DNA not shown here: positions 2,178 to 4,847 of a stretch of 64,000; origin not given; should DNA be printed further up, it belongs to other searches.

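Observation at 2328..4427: Alveolin/articulin-like 22-residue-period repeat protein in a mycobacterium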

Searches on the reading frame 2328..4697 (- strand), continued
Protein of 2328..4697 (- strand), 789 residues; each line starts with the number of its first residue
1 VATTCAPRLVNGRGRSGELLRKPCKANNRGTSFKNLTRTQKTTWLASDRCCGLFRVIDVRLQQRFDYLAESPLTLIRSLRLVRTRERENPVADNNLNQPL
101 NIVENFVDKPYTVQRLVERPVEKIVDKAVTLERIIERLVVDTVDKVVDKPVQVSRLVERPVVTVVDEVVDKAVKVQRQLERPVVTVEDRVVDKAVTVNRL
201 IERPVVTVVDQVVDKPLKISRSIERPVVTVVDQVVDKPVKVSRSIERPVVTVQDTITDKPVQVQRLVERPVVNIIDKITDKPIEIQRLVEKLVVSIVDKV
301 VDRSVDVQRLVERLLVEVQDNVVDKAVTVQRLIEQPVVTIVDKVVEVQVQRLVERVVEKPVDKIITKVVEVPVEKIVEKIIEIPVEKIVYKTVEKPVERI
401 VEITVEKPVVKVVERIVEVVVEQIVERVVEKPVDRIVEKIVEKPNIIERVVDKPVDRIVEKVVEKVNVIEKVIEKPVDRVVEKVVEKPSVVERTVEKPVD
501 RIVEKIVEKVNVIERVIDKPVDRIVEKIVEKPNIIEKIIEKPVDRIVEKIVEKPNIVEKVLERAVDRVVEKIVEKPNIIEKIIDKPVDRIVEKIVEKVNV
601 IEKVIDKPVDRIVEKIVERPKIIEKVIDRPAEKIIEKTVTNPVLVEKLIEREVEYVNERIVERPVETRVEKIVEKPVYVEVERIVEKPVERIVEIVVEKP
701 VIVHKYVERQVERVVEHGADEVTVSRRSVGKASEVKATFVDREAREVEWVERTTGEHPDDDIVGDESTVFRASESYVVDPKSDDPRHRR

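Call 39: predict_structure(alignment_id=A2)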
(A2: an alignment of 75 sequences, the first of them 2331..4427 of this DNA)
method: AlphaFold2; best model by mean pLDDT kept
length: 699 residues; sequences in the alignment: 75
mean_pLDDT: 51.3   pTM: 0.28
mean pLDDT of the five models: 51.3, 49.2, 49.1, 45.9, 40.2
residues with pLDDT >= 90: 15; 70-90: 87; 50-70: 181; < 50: 416
segments of 3 or more residues with pLDDT < 50: 1-27, 59-72, 89-186, 268-281, 283-285, 287-320, 354-369, 386-392, 396-406, 441-464, 528-530, 532-556, 558-560, 562-640, 642-680, 682-687
pLDDT, mean of each block of 10 residues (from residue 1): 39 40 47 64 75 63 43 59 62 39 39 30 31 32 34 33 35 43 48 79 88 89 91 87 65 70 61 42 48 41 38 40 55 52 58 51 46 54 50 46 49 67 56 56 43 42 48 63 65 68 75 64 55 43 38 44 45 41 42 41 41 42 44 42 45 42 44 43 49 55
secondary structure, 60 per line:
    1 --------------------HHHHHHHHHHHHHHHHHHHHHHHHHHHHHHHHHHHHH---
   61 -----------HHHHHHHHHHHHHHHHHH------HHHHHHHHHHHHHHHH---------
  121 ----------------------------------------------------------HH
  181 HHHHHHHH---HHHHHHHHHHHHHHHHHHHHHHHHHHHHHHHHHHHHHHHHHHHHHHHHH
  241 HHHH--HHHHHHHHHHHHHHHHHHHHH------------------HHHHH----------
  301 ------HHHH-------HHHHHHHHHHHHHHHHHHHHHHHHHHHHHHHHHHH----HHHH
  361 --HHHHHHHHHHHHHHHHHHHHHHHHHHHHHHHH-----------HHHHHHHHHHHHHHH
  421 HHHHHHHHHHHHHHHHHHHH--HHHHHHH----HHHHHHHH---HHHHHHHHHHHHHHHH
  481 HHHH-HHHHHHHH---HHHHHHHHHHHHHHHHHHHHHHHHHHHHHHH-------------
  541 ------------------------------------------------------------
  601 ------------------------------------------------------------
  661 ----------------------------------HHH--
elements in order (helices of 4 or more, strands of 3 or more residues): H21-57 H72-89 H96-111 H179-188 H192-244 H247-267 H286-290 H307-310 H318-352 H357-360 H363-394 H406-440 H443-449 H454-461 H465-484 H486-493 H497-527

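Call 43: search_solved_structures(query=window:2331-4427:-, max_evalue=1, show_alignments=2)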
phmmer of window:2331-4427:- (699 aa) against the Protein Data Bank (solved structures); distinct sequences matched with E-value up to 1: 3.
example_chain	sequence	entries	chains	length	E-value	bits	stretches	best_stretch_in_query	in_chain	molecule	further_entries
7cgf_A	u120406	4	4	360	0.0063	18.5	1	356-573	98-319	PUM-HD domain-containing protein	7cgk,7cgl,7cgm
6kk9_O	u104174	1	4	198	0.024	16.6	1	423-517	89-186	Outer Surface Protein A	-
2oy7_A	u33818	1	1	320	0.062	15.3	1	423-539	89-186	Outer surface protein A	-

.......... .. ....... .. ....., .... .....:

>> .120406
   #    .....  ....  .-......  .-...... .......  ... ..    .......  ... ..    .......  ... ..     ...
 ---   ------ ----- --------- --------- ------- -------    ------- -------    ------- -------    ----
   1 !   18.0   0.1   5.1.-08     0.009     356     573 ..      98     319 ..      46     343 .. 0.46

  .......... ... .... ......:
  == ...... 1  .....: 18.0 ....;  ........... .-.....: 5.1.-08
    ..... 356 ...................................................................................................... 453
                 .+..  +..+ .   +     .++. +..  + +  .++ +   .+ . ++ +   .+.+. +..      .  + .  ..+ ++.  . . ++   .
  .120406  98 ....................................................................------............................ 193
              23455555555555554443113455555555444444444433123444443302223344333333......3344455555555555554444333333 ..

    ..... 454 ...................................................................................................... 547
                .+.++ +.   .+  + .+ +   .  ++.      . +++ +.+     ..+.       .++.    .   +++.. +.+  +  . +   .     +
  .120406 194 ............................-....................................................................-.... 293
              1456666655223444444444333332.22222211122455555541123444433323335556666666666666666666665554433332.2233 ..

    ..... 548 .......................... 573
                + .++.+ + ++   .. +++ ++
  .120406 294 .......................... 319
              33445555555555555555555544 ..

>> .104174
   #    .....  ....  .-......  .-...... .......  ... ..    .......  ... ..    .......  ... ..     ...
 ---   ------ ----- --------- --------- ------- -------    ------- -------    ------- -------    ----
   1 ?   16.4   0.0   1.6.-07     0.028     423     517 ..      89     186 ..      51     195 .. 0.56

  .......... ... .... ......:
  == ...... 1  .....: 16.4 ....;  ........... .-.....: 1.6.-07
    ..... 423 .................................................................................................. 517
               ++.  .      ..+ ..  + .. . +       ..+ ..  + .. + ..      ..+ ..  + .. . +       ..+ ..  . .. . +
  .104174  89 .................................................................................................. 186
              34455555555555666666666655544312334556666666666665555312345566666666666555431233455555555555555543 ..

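Call 47: search_protein_families(library=pfam, max_evalue=0.01, proteins=[L006:9909-11003:+, L018:9709-11319:+])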
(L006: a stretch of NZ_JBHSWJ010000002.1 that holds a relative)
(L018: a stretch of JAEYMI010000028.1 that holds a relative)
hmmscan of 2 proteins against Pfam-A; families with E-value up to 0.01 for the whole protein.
L006:9909-11003:+ (365 aa): 3 families
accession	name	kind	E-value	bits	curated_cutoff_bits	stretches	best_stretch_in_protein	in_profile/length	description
PF01471.23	PG_binding_1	-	5.2e-14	52.6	23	1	56-103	8-56/57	Putative peptidoglycan binding domain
PF02389.20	Cornifin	-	0.0013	19.4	34.8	1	241-315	50-123/135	Cornifin (SPRR) family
PF14316.11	DUF4381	-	0.0035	18.1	27.2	1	190-233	8-50/145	Domain of unknown function (DUF4381)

L018:9709-11319:+ (537 aa): 1 family
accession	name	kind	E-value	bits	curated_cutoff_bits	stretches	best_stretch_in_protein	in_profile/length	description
PF08310.17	LGFP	-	5.9e-28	97.4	22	2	125-179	2-53/53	LGFP repeat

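Call 57: predict_structure(protein=window:2331-4427:-)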
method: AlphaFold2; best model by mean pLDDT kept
length: 699 residues; sequences in the alignment: 1
mean_pLDDT: 37.4   pTM: 0.27
mean pLDDT of the five models: 37.4, 36.3, 35.2, 33.5, 32.4
residues with pLDDT >= 90: 0; 70-90: 0; 50-70: 20; < 50: 679
segments of 3 or more residues with pLDDT < 50: 1-126, 129-264, 266-268, 270-272, 274-294, 301-304, 306-324, 329-331, 333-335, 338-340, 346-384, 386-388, 390-699
pLDDT, mean of each block of 10 residues (from residue 1): 27 29 28 24 30 36 37 39 42 41 42 44 45 44 43 42 37 38 34 33 35 36 35 31 33 42 47 45 46 48 46 39 47 50 48 39 41 46 47 40 39 39 32 34 32 32 35 37 37 35 34 34 37 34 32 32 34 31 25 27 28 33 41 40 40 41 34 28 36 45
secondary structure, 60 per line:
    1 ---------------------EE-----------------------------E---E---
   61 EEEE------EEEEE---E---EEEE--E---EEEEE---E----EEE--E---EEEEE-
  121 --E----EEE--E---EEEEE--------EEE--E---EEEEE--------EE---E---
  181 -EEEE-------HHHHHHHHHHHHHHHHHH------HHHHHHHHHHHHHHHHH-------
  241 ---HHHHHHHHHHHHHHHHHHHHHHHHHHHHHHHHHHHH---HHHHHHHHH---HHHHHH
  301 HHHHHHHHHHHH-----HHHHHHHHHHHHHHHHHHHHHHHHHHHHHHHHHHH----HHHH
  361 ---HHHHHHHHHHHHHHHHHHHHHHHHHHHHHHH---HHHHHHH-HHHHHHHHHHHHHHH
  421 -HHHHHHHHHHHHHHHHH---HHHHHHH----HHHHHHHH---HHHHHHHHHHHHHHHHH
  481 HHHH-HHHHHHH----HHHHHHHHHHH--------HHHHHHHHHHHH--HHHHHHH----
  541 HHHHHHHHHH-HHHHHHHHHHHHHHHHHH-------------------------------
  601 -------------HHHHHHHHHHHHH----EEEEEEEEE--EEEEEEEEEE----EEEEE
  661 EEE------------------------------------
elements in order (helices of 4 or more, strands of 3 or more residues): E61-64 E71-75 E83-86 E93-97 E106-108 E115-119 E128-130 E137-141 E150-152 E159-163 E182-185 H193-210 H217-233 H244-279 H283-291 H295-312 H318-352 H357-360 H364-394 H398-404 H406-420 H422-438 H442-448 H453-460 H464-484 H486-492 H497-507 H516-527 H530-536 H541-550 H552-569 H614-626 E631-639 E642-651 E656-663
